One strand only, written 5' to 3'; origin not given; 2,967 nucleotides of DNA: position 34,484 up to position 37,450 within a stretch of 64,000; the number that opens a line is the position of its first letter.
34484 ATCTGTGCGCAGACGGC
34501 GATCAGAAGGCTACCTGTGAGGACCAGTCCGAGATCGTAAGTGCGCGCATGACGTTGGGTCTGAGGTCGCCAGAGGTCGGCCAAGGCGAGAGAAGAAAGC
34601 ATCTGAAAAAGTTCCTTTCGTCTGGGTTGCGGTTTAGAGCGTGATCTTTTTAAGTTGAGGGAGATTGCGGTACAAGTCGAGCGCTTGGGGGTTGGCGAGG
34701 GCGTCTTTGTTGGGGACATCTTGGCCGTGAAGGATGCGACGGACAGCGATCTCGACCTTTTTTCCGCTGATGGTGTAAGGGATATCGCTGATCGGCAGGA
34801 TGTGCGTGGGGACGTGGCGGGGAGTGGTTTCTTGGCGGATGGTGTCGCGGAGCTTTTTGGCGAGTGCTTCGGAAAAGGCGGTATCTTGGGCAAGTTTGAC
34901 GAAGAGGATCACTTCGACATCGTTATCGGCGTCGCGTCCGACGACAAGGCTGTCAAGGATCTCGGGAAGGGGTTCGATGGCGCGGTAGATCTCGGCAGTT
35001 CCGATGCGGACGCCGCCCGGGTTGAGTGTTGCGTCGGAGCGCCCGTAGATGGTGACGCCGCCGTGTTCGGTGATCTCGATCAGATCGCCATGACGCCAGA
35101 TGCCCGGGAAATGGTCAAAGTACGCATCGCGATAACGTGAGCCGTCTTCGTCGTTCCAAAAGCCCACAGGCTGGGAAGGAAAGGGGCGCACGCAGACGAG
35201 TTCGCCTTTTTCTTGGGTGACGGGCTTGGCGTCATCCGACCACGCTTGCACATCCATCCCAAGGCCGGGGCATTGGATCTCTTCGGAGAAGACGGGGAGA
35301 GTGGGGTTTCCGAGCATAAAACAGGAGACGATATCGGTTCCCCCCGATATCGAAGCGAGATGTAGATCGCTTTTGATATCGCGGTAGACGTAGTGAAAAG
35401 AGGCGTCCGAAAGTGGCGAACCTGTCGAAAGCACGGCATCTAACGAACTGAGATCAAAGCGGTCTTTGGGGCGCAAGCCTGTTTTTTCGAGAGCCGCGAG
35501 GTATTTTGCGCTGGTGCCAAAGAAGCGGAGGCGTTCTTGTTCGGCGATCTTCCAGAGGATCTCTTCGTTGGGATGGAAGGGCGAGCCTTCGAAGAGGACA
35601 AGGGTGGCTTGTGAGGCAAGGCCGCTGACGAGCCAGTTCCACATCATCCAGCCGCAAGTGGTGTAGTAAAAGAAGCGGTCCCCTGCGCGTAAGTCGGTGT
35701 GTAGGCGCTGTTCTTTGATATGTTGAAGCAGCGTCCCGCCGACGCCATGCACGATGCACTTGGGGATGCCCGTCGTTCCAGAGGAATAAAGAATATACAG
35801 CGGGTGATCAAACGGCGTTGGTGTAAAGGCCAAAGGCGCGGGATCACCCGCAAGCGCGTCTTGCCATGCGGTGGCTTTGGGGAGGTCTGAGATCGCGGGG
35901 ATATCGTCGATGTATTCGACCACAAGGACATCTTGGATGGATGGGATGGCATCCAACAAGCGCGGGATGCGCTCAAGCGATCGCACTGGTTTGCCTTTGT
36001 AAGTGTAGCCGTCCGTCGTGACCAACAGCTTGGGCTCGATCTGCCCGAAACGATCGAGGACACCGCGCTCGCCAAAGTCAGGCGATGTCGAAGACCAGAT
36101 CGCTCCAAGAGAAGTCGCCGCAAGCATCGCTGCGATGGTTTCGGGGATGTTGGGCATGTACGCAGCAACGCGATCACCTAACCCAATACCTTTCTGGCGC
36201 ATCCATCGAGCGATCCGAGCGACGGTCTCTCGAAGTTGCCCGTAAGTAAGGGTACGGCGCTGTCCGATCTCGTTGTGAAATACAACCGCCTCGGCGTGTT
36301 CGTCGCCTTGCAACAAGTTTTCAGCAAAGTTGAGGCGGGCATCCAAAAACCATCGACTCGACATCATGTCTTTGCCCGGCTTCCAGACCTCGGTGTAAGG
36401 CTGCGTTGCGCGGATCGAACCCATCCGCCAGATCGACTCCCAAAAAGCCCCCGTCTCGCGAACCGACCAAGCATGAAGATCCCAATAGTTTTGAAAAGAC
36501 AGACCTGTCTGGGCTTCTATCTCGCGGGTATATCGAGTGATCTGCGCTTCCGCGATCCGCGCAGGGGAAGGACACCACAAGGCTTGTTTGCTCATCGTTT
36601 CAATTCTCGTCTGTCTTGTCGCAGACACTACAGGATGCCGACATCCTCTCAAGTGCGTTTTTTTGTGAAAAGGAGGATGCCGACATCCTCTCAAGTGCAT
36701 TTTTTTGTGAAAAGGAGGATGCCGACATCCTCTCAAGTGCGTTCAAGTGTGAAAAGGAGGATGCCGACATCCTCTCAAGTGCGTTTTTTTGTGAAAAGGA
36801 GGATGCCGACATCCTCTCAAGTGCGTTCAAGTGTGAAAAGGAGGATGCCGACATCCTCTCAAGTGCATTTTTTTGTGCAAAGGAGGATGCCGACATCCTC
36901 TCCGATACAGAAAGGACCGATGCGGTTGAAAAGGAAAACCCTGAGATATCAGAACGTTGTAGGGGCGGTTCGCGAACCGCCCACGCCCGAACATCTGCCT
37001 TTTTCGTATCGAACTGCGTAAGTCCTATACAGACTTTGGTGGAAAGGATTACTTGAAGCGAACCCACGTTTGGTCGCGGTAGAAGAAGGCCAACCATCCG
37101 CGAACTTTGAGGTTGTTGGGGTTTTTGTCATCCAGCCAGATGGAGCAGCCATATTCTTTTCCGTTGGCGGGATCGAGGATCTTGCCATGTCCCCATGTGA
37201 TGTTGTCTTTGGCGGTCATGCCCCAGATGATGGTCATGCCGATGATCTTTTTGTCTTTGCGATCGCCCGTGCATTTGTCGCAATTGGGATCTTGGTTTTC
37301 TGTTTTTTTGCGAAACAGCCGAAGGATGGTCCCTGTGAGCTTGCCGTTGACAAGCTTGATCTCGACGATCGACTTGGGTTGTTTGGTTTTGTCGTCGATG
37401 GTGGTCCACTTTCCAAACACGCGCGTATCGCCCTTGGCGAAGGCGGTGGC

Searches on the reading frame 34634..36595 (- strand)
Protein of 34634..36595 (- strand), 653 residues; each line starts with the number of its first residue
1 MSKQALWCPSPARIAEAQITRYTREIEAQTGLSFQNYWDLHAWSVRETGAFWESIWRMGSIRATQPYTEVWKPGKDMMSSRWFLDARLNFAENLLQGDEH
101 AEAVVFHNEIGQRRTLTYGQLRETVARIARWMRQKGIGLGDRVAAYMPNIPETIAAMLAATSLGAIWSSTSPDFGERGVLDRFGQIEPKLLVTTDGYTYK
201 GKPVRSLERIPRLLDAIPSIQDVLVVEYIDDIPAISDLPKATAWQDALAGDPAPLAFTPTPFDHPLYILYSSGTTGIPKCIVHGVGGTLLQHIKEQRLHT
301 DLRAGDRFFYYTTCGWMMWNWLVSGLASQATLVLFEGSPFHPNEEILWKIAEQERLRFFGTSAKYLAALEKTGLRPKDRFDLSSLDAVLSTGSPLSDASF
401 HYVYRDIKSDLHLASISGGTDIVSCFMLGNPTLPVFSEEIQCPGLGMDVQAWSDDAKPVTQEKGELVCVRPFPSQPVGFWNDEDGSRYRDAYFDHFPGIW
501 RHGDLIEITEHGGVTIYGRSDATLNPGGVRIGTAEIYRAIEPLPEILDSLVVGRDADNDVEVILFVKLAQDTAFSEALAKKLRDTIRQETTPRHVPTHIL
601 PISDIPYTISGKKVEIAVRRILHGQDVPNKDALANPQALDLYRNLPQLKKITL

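Call 9: search_protein_families(library=pfam, proteins=[window:34634-36595:-], max_evalue=0.01)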
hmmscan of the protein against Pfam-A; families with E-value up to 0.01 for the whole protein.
window:34634-36595:- (653 aa): 3 families
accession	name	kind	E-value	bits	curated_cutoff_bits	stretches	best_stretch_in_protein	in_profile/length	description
PF00501.34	AMP-binding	-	3.6e-44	151.5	29.9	1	100-468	10-374/384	AMP-binding enzyme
PF16177.11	ACAS_N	-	9.1e-09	35.5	27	1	37-93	1-54/55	Acetyl-coenzyme A synthetase N-terminus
PF13193.12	AMP-binding_C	-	0.00022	22.5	24.5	1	540-612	6-76/76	AMP-binding enzyme C-terminal domain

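Call 10: find_encoding_contigs(protein=window:34634-36595:-, flank=6000, max_places=10)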
Protein window:34634-36595:- (653 aa): 1 contig read that carries it; 1 place shown.
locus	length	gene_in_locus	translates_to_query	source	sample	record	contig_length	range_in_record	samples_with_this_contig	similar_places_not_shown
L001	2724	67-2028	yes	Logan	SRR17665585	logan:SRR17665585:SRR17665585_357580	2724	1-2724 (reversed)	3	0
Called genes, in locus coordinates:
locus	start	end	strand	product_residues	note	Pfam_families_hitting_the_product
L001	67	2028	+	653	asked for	PF16177:ACAS_N, PF00501:AMP-binding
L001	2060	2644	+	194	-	PF02632:BioY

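Call 12: find_related_loci(query=window:34634-36595:-, collection=genome_contigs, flank=6000)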
Query window:34634-36595:- (653 aa) in genome_contigs; peptide patterns used: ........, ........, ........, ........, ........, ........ (x = any residue, [..] = any of these).
600 stretches matched a pattern (row limit reached: there are more); 599 encode a relative of the query (tblastn E <= 1e-3); the best 80 are kept; 80 distinct loci.
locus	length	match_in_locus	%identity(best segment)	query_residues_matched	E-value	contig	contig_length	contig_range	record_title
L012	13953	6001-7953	57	1-650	0e+0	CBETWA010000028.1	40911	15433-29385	MAG TPA_asm: uncultured bacterium isolate SRR13515398_concoct_14 genome assembly, contig: ERZ25510404.79, whole genome s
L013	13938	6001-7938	58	4-649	0e+0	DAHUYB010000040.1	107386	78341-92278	MAG TPA_asm: Gammaproteobacteria bacterium isolate clean268 k141_697946, whole genome shotgun sequence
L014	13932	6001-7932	56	6-649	0e+0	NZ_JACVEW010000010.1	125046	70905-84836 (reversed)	Marinobacterium alkalitolerans strain AK62 NODE_10_length_125046_cov_75.012123, whole genome shotgun sequence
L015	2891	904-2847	55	4-650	0e+0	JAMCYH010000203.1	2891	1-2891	MAG: Deltaproteobacteria bacterium isolate FK_Sedi_B_Bin.36 NODE_148034_length_2891_cov_1.36975, whole genome shotgun se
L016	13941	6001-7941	56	4-650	0e+0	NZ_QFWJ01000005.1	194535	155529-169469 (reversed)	Marinospirillum perlucidum strain F3212 contig5, whole genome shotgun sequence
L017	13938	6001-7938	56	6-650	0e+0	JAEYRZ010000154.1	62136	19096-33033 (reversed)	MAG: Proteobacteria bacterium isolate OH_CBB_79 k127_1912346, whole genome shotgun sequence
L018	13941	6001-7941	57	6-653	0e+0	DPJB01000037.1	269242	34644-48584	MAG TPA_asm: Moraxellaceae bacterium isolate UBA8513 contig_12097, whole genome shotgun sequence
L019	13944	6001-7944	57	4-648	0e+0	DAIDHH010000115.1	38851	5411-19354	MAG TPA_asm: Gammaproteobacteria bacterium isolate clean340 k141_534101, whole genome shotgun sequence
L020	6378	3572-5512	57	3-650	0e+0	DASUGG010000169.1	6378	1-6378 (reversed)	MAG TPA_asm: Geminicoccaceae bacterium isolate SMAG_U1399 k141_799731, whole genome shotgun sequence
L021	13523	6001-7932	55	6-648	0e+0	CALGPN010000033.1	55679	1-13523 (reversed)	MAG: uncultured Desulfosoma sp. isolate N1_Bin_METABAT__187_1 genome assembly, contig: c_000002790449, whole genome shot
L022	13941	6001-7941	56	5-649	0e+0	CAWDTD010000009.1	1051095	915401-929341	MAG: uncultured delta proteobacterium isolate MFD03726.bin.2.121 genome assembly, contig: contig_36775, whole genome sho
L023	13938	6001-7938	55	6-649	0e+0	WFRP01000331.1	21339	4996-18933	MAG: Proteobacteria bacterium isolate S015_14 k151_861109, whole genome shotgun sequence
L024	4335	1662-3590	57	6-649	0e+0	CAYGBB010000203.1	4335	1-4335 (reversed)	MAG TPA_asm: uncultured Moraxellaceae bacterium isolate ERP113451_co1_159 genome assembly, contig: NODE_29854_length_433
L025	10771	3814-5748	55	3-648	0e+0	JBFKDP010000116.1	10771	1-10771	MAG: Litorivivens sp. isolate Mix_sand20.2022.06.G.6 k141_38122_length_10771_cov_10.0000, whole genome shotgun sequence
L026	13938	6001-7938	56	4-648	0e+0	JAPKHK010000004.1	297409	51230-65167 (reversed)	MAG: Casimicrobiaceae bacterium isolate PDA_C_MAG.43 MAG.43_4, whole genome shotgun sequence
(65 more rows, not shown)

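Call 27: find_homologous_proteins(query=window:34634-36595:-, max_evalue=1e-100)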
Query window:34634-36595:- (653 aa): 7998 proteins with E <= 1e-100 among 8000 candidates; the best 120 are listed.
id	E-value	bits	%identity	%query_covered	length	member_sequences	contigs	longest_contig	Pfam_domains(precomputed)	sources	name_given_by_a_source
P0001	0.0e+0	1497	98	100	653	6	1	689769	PF16177.12,PF00501.35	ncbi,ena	-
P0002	0.0e+0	1296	83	99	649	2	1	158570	PF16177.12,PF00501.35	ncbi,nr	ncbi:MAG: acetoacetate--CoA ligase [Myxococcales bacterium]|nr:acetoacetate--CoA ligase [Myxococcale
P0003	0.0e+0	1131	74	99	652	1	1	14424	PF16177.12,PF00501.35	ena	-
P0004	2.7e-292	989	63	99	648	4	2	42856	PF16177.12,PF00501.35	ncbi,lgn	-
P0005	4.0e-291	985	64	98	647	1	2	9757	PF16177.12,PF00501.35,PF13193.13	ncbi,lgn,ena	-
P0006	2.5e-290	983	63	98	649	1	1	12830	PF16177.12,PF00501.35,PF13193.13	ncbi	-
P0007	4.2e-290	982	63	99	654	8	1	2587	PF16177.12,PF00501.35,PF13193.13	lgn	-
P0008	2.4e-287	973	62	99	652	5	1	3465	PF16177.12,PF00501.35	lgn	-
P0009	3.4e-286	969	63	98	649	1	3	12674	PF16177.12,PF00501.35,PF13193.13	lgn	-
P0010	6.0e-279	945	62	98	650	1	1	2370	PF16177.12,PF00501.35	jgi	-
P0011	2.1e-275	933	61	98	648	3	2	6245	PF16177.12,PF00501.35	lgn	-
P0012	1.5e-271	921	60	99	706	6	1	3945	PF16177.12,PF00501.35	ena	-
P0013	7.1e-267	905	60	98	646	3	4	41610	PF16177.12,PF00501.35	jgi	jgi:acetoacetyl-CoA synthetase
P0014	6.2e-266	902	61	99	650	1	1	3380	PF16177.12,PF00501.35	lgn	-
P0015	1.9e-264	897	60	98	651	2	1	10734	PF16177.12,PF00501.35,PF13193.13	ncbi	-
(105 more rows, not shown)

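Call 28: find_encoding_contigs(protein=P0001, flank=10000, max_places=6)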
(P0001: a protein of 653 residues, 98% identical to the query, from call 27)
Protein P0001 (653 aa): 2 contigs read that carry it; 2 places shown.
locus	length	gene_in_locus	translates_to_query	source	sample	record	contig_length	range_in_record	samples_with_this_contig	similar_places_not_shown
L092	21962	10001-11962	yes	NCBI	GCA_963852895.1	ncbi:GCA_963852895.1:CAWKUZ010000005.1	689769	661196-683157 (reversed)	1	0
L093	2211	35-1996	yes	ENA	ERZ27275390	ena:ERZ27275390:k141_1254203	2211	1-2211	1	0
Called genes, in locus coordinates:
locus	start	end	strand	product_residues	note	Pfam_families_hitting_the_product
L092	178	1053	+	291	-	PF27523:PSD (weak), PF02666:PS_Dcarbxylase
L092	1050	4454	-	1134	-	PF00069:Pkinase, PF07714:PK_Tyr_Ser-Thr, PF17667:Pkinase_fungal (weak)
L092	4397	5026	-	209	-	-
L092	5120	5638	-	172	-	-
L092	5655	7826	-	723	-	PF13328:HD_4, PF04607:RelA_SpoT, PF02824:TGS, PF19296:RelA_AH, PF28438:RelA_RIS, PF01842:ACT (weak), PF13291:ACT_4, PF22629:ACT_AHAS_ss (weak)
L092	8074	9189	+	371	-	PF03150:CCP_MauG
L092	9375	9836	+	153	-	PF09917:DUF2147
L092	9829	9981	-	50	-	-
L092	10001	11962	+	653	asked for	PF16177:ACAS_N, PF00501:AMP-binding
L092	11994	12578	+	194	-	PF02632:BioY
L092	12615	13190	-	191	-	-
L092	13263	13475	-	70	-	-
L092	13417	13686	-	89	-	-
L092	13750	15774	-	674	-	-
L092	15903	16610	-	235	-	-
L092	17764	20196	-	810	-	PF16561:AMPK1_CBM (faint), PF00128:Alpha-amylase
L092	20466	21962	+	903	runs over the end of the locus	PF00069:Pkinase, PF03109:ABC1 (weak), PF07714:PK_Tyr_Ser-Thr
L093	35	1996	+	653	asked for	PF16177:ACAS_N, PF00501:AMP-binding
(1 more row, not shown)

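Call 29: find_encoding_contigs(protein=P0002, flank=10000, max_places=6)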
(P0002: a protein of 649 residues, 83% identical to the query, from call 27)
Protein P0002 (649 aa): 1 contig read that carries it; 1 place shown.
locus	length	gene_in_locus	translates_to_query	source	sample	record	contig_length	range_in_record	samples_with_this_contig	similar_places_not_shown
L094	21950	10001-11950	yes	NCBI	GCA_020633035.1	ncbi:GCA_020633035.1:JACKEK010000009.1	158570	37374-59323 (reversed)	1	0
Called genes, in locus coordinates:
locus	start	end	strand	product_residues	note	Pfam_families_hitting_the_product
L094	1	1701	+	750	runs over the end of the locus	-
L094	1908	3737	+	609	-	PF03130:HEAT_PBS (faint), PF02985:HEAT (faint), PF12717:Cnd1 (faint), PF12755:Vac14_Fab1_bd (faint), PF13646:HEAT_2, PF01602:Adaptin_N (weak), PF13646:HEAT_2 (weak)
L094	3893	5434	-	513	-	-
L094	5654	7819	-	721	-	PF13328:HD_4, PF04607:RelA_SpoT, PF02824:TGS, PF19296:RelA_AH, PF28438:RelA_RIS, PF01842:ACT (weak), PF13291:ACT_4, PF22629:ACT_AHAS_ss (weak)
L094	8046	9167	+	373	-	PF03150:CCP_MauG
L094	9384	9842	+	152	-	PF09917:DUF2147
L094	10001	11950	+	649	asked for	PF16177:ACAS_N, PF00501:AMP-binding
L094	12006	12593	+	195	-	PF02632:BioY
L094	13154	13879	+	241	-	-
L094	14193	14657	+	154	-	-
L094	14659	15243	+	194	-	-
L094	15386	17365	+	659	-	PF07695:7TMR-DISM_7TM, PF00512:HisKA (weak), PF02518:HATPase_c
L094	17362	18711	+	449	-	PF00072:Response_reg, PF00158:Sigma54_activat, PF14532:Sigma54_activ_2, PF07728:AAA_5 (weak), PF25601:AAA_lid_14, PF02954:HTH_8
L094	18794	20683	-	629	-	PF01541:GIY-YIG, PF27096:UvrC_M, PF22920:UvrC_RNaseH, PF08459:UvrC_RNaseH_dom, PF12826:HHH_2, PF14520:HHH_5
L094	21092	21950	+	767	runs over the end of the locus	PF01374:Glyco_hydro_46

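Call 30: find_encoding_contigs(protein=P0003, flank=10000, max_places=6)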
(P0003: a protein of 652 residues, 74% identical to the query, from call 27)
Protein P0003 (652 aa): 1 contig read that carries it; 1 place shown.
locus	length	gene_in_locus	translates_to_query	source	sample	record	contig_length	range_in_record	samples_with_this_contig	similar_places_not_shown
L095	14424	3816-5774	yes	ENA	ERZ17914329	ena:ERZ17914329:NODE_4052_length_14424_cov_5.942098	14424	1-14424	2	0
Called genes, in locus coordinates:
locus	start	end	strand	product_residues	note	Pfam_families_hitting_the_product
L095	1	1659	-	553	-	?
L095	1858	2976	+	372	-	PF03150:CCP_MauG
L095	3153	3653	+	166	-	PF09917:DUF2147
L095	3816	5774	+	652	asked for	PF16177:ACAS_N, PF00501:AMP-binding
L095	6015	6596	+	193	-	PF02632:BioY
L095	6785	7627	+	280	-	-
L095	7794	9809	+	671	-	PF03781:FGE-sulfatase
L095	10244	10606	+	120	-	-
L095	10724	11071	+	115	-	-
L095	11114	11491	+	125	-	-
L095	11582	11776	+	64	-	-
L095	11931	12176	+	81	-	-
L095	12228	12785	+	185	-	-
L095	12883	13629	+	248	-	-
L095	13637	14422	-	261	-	?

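Call 44: find_encoding_contigs(protein=P0124, flank=3000, max_places=4)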
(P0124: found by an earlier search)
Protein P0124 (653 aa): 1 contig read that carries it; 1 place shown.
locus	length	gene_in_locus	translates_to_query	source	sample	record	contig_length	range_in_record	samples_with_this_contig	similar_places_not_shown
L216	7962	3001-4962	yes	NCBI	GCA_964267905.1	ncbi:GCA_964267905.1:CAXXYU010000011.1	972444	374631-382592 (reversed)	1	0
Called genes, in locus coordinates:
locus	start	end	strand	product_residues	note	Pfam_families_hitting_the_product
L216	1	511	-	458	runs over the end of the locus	PF13328:HD_4, PF04607:RelA_SpoT, PF02824:TGS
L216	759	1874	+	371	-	PF03150:CCP_MauG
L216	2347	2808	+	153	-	PF09917:DUF2147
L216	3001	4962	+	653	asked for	PF16177:ACAS_N, PF00501:AMP-binding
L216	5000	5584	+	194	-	PF02632:BioY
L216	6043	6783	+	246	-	-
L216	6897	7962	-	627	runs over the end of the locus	PF01541:GIY-YIG, PF27096:UvrC_M, PF22920:UvrC_RNaseH, PF08459:UvrC_RNaseH_dom, PF12826:HHH_2, PF14520:HHH_5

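Call 45: find_encoding_contigs(protein=P0123, flank=3000, max_places=4)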
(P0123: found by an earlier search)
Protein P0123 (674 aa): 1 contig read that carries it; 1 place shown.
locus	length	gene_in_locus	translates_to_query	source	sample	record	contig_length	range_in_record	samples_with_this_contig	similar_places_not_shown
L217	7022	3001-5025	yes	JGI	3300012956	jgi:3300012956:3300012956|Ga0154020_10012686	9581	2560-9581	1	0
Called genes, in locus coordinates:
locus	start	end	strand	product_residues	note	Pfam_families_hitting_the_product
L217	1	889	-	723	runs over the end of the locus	PF13328:HD_4, PF04607:RelA_SpoT, PF02824:TGS, PF19296:RelA_AH, PF28438:RelA_RIS, PF01842:ACT (weak), PF13291:ACT_4, PF22629:ACT_AHAS_ss (weak)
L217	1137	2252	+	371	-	PF03150:CCP_MauG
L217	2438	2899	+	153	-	PF09917:DUF2147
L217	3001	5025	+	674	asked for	PF16177:ACAS_N, PF00501:AMP-binding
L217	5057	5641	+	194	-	PF02632:BioY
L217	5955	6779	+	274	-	-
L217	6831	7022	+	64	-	?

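Call 46: find_encoding_contigs(protein=P0125, flank=3000, max_places=4)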
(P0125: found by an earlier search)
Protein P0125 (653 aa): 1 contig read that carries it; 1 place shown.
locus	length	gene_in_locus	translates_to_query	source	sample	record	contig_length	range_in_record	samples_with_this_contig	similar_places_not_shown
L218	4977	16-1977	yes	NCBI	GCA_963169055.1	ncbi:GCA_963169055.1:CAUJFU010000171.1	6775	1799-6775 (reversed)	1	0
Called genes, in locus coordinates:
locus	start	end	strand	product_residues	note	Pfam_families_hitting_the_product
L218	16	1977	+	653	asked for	PF16177:ACAS_N, PF00501:AMP-binding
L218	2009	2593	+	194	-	PF02632:BioY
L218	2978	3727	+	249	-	-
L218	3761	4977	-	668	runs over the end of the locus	-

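Call 62: find_encoding_contigs(protein=P0122, flank=3000, max_places=8)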
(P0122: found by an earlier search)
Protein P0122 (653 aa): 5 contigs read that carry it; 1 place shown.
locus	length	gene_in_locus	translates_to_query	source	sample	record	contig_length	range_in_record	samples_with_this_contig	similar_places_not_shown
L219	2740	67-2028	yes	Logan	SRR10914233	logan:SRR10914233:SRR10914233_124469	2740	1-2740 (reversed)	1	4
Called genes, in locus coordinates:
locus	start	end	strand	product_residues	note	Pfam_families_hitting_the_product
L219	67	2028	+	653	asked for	PF16177:ACAS_N, PF00501:AMP-binding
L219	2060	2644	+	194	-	PF02632:BioY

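Call 63: find_encoding_contigs(protein=P0121, flank=3000, max_places=8)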
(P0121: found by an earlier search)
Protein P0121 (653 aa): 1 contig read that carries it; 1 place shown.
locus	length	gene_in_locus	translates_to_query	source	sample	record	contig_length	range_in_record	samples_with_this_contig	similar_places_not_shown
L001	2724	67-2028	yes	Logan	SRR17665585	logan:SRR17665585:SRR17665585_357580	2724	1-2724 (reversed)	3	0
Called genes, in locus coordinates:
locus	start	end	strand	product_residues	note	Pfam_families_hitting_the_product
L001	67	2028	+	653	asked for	PF16177:ACAS_N, PF00501:AMP-binding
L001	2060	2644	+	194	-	PF02632:BioY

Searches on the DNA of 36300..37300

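Call 49: search_rna_families(source=window, start=36300, end=37300, threshold=evalue, max_evalue=10)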
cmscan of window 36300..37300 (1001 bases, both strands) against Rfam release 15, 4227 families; matches with E-value up to 10: 14.
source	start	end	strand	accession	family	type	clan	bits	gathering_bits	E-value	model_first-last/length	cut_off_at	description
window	36673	36732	-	RF03781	mir-4524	Gene; miRNA;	-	19.7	68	0.33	10-75/84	no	mir-4524 microRNA precursor family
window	36757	36816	-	RF03781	mir-4524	Gene; miRNA;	-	18.8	68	0.59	10-75/84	no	mir-4524 microRNA precursor family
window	36841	36900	-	RF03871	mir-5681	Gene; miRNA;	-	18.7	88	0.7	1-61/61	no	mir-5681 microRNA precursor family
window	36673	36732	-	RF03871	mir-5681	Gene; miRNA;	-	18.6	88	0.75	1-61/61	no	mir-5681 microRNA precursor family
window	36757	36816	-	RF03871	mir-5681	Gene; miRNA;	-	18.6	88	0.75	1-61/61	no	mir-5681 microRNA precursor family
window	36597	36631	-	RF01322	CRISPR-DR9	Gene; CRISPR;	-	18.3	45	0.49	1-37/37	no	CRISPR RNA direct repeat element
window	36841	36900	+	RF03871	mir-5681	Gene; miRNA;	-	14.9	88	9.1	1-61/61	no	mir-5681 microRNA precursor family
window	36673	36732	+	RF03871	mir-5681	Gene; miRNA;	-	14.8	88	9.7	1-61/61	no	mir-5681 microRNA precursor family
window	36757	36816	+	RF03871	mir-5681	Gene; miRNA;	-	14.8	88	9.8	1-61/61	no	mir-5681 microRNA precursor family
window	36785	36873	+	RF00661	mir-31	Gene; miRNA;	CL00133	14.5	51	5.5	1-83/83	no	mir-31 microRNA precursor family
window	36672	36767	-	RF00035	OxyS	Gene; sRNA;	-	14.4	75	3.5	1-110/110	no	OxyS RNA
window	36387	36412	-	RF03157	L31-Gammaproteobacteria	Cis-reg; leader;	CL00118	14.2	33.2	4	1-53/53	no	L31-Gammaproteobacteria ribosomal protein leader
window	36307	36372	-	RF00211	SNORD35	Gene; snRNA; snoRNA; CD-box;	CL00056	13.8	36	9.5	1-88/88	no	Small nucleolar RNA SNORD35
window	36883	36955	+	RF01177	snR67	Gene; snRNA; snoRNA; CD-box;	CL00053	13.5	55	6.7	1-83/83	no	Small nucleolar RNA snR67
